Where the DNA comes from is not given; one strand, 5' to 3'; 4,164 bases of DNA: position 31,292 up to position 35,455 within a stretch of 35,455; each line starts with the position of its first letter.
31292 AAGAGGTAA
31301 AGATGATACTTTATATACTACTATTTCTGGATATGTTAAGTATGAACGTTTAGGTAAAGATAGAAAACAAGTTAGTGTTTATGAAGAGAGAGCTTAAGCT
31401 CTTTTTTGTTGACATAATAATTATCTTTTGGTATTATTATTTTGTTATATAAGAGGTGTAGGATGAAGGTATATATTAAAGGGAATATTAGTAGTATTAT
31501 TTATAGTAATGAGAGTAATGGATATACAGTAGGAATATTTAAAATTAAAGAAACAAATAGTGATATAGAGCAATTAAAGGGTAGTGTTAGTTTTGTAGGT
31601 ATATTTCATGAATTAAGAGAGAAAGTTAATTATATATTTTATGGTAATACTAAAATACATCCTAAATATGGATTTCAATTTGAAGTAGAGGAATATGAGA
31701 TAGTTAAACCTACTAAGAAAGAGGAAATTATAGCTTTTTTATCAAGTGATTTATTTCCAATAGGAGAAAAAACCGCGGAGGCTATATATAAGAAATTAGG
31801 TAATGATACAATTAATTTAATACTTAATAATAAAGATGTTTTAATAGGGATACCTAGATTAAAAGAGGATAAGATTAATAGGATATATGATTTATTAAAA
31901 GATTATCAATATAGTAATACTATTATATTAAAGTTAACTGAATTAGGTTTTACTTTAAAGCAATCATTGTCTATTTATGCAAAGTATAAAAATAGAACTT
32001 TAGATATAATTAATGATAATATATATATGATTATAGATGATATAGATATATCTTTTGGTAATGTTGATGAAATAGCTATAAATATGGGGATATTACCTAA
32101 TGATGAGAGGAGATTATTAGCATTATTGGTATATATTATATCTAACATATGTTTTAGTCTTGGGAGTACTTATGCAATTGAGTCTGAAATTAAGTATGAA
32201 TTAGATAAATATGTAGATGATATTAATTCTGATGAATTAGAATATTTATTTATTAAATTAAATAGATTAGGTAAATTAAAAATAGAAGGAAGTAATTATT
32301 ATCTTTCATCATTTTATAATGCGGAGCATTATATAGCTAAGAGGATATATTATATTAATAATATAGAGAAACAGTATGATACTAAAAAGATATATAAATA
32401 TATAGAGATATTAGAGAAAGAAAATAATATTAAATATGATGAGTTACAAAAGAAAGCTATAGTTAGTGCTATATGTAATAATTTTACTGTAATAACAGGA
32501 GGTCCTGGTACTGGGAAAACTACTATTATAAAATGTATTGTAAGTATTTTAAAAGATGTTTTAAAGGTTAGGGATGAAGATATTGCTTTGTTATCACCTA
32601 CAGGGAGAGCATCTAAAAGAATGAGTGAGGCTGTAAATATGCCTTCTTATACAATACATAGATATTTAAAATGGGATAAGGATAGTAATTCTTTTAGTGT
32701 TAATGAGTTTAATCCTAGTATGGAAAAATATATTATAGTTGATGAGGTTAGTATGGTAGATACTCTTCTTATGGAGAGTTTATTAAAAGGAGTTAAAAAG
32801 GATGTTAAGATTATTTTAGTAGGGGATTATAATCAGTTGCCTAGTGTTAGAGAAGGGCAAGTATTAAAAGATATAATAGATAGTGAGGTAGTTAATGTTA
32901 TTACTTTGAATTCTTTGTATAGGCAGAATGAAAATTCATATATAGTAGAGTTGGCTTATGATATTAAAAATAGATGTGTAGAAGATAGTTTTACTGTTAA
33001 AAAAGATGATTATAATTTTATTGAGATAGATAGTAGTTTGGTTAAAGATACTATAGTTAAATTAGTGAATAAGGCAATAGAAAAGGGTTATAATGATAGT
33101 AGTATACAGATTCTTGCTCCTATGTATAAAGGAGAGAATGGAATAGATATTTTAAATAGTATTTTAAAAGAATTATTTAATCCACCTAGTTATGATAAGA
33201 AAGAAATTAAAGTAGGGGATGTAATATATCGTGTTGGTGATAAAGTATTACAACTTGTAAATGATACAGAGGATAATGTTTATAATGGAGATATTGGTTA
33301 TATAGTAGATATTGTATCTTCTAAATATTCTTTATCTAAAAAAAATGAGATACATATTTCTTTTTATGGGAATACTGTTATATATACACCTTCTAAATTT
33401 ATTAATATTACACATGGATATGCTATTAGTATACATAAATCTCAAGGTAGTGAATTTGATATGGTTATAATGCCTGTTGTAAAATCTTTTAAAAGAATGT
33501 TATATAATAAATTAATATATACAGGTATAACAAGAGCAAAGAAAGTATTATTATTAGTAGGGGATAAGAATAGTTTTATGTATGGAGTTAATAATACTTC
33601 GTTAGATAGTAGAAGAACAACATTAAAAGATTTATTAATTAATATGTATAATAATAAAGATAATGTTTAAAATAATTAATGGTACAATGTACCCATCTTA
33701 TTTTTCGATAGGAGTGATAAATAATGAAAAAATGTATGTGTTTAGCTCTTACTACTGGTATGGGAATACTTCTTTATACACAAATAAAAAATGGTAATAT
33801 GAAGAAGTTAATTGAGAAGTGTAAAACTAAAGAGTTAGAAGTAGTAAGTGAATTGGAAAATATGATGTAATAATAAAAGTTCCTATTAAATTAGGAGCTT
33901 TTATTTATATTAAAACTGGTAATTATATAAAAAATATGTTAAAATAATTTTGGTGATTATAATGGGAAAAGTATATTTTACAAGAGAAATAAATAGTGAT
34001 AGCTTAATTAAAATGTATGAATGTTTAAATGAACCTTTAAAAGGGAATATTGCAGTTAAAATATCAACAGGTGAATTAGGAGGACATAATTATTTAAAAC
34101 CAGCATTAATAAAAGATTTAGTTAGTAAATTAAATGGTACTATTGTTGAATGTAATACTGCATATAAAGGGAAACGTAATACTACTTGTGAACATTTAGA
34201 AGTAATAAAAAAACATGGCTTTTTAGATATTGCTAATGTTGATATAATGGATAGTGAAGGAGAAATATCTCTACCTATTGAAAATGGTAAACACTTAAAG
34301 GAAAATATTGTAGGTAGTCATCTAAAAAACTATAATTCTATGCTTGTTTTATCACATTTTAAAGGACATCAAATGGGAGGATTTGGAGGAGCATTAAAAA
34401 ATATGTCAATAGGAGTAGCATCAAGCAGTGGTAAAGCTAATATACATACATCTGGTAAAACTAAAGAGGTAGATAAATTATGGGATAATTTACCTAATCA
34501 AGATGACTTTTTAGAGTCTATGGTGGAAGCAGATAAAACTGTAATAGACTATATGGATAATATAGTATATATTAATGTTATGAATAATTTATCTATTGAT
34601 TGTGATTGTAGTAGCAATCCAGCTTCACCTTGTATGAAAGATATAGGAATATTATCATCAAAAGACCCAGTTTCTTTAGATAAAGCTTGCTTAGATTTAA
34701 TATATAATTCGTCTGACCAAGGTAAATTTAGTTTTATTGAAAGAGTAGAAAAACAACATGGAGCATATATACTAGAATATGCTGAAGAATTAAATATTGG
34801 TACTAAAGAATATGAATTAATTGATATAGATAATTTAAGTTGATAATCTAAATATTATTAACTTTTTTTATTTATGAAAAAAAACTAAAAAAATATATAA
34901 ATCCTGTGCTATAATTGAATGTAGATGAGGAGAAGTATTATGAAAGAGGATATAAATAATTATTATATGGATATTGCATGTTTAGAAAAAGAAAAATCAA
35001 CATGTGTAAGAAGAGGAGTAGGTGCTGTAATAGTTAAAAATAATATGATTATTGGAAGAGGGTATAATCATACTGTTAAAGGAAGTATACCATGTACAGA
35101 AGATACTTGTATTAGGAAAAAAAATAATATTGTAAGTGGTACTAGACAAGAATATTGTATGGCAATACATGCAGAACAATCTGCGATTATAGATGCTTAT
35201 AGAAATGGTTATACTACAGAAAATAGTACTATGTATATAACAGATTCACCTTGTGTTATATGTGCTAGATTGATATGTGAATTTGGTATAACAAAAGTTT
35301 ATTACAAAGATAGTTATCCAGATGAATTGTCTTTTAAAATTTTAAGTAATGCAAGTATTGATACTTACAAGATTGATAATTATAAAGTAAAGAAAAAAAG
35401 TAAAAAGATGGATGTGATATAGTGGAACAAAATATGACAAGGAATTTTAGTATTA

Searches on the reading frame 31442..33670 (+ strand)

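Call 72: search_protein_families(library=ncbifam, proteins=[window:31442-33670:+], max_evalue=0.001)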
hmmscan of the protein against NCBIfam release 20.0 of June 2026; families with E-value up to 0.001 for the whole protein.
window:31442-33670:+ (742 aa): 11 families
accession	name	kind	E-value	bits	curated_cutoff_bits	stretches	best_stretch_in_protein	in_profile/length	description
TIGR01448.2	helicase_RecD2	equivalog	8.2e-212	705.2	500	1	14-729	1-709/713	SF1B family DNA helicase RecD2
TIGR01447.1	recD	equivalog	2.6e-72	244.2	310.15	1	279-713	101-580/597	exodeoxyribonuclease V subunit alpha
NF008127.0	PRK10875.1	equivalog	2.8e-42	145.1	671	2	279-480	106-322/619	exodeoxyribonuclease V subunit alpha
TIGR02768.1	TraA_Ti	equivalog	3.6e-28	98.3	590.45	1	328-724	356-732/751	Ti-type conjugative transfer relaxase TraA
NF010402.0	PRK13826.1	subfamily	3.7e-21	74.8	1317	1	331-725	381-755/1102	Dtr system oriT relaxase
NF010464.0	PRK13889.1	subfamily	6.2e-14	50.9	1015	1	346-675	362-673/992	conjugal transfer relaxase TraA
TIGR02760.1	TraI_TIGR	equivalog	6.6e-12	43.7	929.85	1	289-517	981-1203/1960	conjugative transfer relaxase/helicase TraI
NF010263.0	PRK13709.1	equivalog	4.1e-11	40.9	2212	1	345-517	984-1152/1752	conjugative transfer relaxase/helicase TraI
NF011300.0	PRK14712.1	equivalog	0.00011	19.5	2486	1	344-516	850-1018/1623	conjugative transfer relaxase/helicase TraI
NF040671.1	PLuB_AAA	exception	0.00018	19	999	0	333-369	817-854/1256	PLuB system helicase-like protein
NF008276.0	PRK11054.1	equivalog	0.00083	17.9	543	0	290-398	155-261/684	DNA helicase IV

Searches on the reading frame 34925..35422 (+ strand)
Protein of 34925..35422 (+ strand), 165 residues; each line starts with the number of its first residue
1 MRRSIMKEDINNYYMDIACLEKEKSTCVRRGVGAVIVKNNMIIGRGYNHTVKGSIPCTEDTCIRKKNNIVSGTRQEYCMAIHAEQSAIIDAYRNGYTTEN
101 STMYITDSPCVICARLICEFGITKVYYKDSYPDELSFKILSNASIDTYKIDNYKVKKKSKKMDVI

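Call 72: search_protein_families(library=ncbifam, proteins=[window:34925-35422:+], max_evalue=0.001)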
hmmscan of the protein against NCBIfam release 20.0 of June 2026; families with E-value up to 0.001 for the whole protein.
window:34925-35422:+ (165 aa): 6 families
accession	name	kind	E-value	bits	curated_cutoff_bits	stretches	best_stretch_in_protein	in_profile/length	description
TIGR02571.1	ComEB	equivalog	2.8e-26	92.3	219.45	1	11-151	6-139/151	ComE operon protein 2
NF041025.1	antiphage_deaminase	equivalog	7.4e-25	87.7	400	2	66-146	322-404/437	anti-phage dCTP deaminase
NF008113.2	PRK10860.1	equivalog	3e-08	33.7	150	1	11-58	7-55/165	tRNA adenosine(34) deaminase TadA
TIGR00326.1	eubact_ribD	equivalog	1.1e-06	28.1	156.35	0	65-128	27-93/343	bifunctional diaminohydroxyphosphoribosylaminopyrimidine deaminase/5-amino-6-(5-phosphoribosylamino)uracil reductase RibD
TIGR01354.1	cyt_deam_tetra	equivalog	6e-05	23.3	113.65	1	64-125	29-99/126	cytidine deaminase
NF006537.0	PRK09027.1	equivalog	0.00091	18.7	153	0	78-119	98-138/295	cytidine deaminase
